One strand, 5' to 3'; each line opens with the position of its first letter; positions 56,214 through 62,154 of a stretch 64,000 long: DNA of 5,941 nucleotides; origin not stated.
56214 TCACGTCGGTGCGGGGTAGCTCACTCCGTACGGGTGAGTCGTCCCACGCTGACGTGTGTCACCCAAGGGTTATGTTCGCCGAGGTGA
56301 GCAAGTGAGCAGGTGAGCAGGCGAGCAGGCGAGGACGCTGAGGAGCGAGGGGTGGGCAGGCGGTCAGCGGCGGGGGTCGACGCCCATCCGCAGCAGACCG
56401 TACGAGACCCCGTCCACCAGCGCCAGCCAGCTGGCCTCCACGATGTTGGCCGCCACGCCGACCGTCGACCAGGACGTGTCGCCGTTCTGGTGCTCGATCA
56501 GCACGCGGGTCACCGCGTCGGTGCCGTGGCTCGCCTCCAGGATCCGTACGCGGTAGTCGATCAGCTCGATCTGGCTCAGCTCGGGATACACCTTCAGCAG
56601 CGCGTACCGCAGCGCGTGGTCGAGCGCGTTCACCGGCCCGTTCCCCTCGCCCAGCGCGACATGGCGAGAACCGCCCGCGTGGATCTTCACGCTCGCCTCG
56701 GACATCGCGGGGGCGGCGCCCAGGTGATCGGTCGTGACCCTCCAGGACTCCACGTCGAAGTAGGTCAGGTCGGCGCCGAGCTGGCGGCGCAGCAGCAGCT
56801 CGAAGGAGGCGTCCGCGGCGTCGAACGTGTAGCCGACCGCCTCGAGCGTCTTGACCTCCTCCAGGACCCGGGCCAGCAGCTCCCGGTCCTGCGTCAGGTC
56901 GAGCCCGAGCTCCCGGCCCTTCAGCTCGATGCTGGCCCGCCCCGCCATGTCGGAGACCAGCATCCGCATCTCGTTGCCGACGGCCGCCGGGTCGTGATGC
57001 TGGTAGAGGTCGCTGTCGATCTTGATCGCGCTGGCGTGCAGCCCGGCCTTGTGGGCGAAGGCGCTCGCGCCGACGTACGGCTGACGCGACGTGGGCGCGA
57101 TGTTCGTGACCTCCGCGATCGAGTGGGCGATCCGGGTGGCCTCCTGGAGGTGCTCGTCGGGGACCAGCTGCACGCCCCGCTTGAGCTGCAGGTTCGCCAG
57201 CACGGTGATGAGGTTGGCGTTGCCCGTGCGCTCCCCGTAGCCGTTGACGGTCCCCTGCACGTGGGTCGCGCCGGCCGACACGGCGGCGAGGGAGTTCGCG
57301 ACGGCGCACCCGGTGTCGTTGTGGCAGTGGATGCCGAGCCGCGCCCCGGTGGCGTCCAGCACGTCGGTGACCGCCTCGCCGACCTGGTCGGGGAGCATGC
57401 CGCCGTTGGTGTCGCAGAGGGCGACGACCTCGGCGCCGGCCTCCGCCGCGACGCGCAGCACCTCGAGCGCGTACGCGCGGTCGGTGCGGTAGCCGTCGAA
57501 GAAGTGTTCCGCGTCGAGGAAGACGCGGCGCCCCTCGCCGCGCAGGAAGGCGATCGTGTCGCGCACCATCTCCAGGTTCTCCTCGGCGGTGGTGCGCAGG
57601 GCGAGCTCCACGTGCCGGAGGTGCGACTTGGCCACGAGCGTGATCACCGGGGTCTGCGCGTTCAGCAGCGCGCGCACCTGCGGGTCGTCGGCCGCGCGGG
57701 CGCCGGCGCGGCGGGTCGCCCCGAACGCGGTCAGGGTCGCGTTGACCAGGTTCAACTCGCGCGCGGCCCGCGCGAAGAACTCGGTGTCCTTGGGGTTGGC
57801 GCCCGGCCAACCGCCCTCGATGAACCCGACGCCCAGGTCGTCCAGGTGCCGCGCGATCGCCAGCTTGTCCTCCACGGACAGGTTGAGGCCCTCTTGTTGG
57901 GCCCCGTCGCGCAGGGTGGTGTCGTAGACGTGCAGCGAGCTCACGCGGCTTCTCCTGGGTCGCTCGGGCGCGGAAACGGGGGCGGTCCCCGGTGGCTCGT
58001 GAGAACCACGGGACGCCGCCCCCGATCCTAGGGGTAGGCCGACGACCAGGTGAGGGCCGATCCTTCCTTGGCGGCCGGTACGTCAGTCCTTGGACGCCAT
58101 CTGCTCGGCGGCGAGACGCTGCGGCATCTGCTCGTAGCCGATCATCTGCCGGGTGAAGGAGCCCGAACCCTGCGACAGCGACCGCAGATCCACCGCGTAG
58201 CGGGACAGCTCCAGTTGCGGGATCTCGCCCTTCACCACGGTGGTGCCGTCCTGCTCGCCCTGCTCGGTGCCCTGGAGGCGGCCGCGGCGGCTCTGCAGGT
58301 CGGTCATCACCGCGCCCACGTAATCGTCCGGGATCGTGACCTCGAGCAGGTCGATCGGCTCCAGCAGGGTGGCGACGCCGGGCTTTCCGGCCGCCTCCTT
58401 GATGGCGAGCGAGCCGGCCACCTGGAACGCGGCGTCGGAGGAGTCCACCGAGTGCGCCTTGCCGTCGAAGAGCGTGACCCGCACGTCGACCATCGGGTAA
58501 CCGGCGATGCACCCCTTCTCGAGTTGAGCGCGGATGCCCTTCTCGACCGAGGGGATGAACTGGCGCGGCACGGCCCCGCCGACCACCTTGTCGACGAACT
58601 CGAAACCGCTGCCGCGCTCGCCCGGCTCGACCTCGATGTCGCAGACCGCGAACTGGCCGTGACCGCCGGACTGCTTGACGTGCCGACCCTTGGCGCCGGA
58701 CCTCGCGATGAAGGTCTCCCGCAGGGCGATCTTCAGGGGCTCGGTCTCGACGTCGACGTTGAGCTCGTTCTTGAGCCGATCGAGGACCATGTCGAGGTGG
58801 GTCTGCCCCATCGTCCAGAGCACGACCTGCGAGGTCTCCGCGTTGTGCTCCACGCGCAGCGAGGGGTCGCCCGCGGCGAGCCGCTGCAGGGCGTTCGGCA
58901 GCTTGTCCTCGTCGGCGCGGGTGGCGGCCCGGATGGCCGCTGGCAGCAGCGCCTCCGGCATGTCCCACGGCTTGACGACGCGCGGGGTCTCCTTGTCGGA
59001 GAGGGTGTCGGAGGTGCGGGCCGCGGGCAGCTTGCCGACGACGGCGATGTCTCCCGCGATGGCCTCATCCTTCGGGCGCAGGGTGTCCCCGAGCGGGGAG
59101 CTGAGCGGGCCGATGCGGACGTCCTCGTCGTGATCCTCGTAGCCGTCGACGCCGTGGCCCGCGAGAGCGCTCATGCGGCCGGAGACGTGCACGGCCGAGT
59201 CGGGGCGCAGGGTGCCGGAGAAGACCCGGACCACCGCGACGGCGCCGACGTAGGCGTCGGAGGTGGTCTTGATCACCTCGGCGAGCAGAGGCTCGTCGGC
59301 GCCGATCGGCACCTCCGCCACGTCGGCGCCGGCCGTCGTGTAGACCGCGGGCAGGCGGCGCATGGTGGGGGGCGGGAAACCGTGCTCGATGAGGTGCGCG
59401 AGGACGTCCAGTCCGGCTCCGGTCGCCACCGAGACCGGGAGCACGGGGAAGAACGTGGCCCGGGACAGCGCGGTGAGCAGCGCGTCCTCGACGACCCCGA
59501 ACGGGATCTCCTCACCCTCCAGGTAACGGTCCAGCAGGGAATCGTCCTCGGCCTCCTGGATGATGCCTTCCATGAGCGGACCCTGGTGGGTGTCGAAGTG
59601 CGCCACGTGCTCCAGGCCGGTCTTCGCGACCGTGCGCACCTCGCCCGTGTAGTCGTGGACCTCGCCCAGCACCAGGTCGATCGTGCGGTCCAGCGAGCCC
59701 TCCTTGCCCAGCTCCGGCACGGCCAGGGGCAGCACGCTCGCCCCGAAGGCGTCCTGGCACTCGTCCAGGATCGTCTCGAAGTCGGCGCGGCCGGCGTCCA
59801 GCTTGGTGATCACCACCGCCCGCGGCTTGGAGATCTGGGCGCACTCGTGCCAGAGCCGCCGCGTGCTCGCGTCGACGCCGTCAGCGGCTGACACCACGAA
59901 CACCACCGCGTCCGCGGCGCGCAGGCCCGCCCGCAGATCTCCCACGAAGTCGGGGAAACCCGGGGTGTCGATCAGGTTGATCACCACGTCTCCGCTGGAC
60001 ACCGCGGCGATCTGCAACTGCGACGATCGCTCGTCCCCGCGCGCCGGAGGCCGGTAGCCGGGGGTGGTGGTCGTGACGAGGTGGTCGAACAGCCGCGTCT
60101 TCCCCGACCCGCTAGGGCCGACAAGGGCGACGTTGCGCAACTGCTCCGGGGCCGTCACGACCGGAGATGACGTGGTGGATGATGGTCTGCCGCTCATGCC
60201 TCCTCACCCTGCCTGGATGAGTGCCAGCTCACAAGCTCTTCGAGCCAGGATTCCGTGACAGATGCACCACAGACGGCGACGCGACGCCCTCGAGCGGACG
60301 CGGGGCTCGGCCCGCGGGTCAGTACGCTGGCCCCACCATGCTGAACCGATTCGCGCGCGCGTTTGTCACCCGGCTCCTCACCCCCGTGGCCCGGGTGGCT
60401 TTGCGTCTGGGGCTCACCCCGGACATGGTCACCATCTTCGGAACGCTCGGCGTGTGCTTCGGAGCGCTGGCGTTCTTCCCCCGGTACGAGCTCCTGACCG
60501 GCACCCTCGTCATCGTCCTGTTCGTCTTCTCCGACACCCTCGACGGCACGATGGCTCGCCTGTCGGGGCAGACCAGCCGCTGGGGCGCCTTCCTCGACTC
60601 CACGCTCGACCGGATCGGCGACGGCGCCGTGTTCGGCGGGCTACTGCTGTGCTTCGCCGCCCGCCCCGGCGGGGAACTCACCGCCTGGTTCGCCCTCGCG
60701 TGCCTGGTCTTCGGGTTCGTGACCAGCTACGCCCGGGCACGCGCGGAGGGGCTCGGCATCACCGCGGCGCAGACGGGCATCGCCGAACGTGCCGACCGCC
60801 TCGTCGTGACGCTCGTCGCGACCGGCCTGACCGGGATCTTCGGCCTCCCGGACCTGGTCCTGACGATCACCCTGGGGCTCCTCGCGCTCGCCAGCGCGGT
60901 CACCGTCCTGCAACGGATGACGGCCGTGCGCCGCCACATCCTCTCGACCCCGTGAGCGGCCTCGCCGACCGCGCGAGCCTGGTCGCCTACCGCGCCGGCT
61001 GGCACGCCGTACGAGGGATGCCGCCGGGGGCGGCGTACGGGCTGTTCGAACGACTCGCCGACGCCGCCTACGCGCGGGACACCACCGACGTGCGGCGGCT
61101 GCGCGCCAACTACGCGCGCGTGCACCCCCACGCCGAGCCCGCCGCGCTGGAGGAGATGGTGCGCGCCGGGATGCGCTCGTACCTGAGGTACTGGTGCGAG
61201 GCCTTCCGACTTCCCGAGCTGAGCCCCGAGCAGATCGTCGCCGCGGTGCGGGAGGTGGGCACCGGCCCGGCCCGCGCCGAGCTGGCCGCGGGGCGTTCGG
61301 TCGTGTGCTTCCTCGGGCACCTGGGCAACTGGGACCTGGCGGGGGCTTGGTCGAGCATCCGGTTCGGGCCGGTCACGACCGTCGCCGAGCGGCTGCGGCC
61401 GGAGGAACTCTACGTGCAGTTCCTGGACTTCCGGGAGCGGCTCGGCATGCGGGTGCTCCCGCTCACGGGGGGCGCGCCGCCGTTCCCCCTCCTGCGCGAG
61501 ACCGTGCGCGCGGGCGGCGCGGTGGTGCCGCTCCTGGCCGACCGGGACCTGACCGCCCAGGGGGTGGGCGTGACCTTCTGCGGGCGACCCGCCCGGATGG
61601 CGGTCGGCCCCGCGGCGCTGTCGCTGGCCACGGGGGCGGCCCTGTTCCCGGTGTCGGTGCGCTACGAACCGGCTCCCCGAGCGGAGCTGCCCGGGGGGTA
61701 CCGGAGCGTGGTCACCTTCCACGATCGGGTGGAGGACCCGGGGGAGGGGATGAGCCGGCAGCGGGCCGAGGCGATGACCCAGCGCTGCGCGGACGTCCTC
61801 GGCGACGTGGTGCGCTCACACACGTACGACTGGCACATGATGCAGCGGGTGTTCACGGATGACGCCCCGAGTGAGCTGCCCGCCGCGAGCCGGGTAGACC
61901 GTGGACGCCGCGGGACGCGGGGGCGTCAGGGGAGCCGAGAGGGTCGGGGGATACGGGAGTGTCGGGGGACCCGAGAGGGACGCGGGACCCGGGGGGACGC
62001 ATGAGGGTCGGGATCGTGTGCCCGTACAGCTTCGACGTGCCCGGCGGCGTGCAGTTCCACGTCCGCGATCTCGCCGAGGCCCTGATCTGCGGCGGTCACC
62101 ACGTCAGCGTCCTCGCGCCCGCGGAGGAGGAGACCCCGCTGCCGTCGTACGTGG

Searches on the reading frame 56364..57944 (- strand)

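Call 20: search_protein_families(library=pfam, proteins=[window:56364-57944:-])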
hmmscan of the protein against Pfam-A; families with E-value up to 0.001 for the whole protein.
window:56364-57944:- (526 aa): 3 families
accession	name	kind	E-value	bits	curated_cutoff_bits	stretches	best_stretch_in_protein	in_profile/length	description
PF00682.25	HMGL-like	-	1e-50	173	29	1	5-260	3-244/260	HMGL-like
PF08502.15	LeuA_dimer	-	2.6e-27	95.7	24.9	1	377-515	3-129/131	LeuA allosteric (dimerisation) domain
PF22617.1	HCS_D2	-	1.4e-11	45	27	1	291-368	2-78/82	Homocitrate synthase post-HMGL domain-like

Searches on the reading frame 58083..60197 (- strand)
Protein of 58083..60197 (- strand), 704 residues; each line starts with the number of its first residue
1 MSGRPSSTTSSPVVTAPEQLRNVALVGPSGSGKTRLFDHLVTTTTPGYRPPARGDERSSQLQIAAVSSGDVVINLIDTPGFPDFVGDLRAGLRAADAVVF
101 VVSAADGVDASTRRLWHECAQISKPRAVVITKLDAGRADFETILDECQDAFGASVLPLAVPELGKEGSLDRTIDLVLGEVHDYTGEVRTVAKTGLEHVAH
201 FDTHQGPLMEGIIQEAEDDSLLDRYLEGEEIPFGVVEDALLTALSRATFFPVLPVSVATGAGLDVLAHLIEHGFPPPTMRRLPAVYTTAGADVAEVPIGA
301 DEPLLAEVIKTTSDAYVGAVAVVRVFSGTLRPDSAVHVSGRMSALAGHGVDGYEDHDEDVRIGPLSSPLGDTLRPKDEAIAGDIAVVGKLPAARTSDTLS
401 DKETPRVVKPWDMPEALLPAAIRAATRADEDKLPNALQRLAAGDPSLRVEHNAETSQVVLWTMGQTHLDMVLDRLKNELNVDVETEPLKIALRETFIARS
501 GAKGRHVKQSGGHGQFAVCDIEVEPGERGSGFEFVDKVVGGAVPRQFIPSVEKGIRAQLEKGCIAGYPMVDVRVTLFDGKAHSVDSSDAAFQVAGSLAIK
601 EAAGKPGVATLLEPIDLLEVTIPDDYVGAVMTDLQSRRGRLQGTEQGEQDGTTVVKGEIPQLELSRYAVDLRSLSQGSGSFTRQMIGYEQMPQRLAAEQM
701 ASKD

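Call 87: search_protein_families(library=pfam, proteins=[window:58083-60197:-])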
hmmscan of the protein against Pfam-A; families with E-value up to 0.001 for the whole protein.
window:58083-60197:- (704 aa): 8 families
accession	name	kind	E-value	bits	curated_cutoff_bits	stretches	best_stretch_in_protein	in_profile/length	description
PF03764.24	EFG_IV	-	2.8e-40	137.3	24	1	489-603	2-117/121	Elongation factor G, domain IV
PF00009.33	GTP_EFTU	-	5.6e-25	88.5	26.5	1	19-272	2-184/188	Elongation factor Tu GTP binding domain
PF14492.12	EFG_III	-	2.7e-24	85.4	27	1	413-486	1-74/75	Elongation Factor G, domain III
PF00679.30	EFG_C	-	1.8e-23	82.8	27.9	1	611-696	2-86/89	Elongation factor G C-terminus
PF22042.2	EF-G_D2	-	1.2e-07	32.1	27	1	306-401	4-83/84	Elongation factor G domain 2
PF03144.31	GTP_EFTU_D2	-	5.9e-07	30.3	30.3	1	318-399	1-72/73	Elongation factor Tu domain 2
PF01926.29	MMR_HSR1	-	4.8e-06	27.1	21.9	1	22-132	1-113/113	50S ribosome-binding GTPase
PF09439.16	SRPRB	-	4.6e-05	23.3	25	1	21-104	4-82/178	Signal recognition particle receptor beta subunit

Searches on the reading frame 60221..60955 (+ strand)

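Call 87: search_protein_families(library=pfam, proteins=[window:60221-60955:+])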
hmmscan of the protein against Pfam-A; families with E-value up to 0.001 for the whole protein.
window:60221-60955:+ (244 aa): 1 family
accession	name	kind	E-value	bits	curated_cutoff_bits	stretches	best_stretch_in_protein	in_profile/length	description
PF01066.26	CDP-OH_P_transf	-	2e-14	54.7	22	1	66-204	3-134/152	CDP-alcohol phosphatidyltransferase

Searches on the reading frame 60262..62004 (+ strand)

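Call 87: search_protein_families(library=pfam, proteins=[window:60262-62004:+])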
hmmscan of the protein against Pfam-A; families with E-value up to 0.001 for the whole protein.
window:60262-62004:+ (580 aa): 1 family
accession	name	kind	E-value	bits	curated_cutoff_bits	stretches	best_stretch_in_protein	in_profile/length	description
PF03279.18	Lip_A_acyltrans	-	1.4e-39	136.5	22.3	1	242-531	18-293/295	Bacterial lipid A biosynthesis acyltransferase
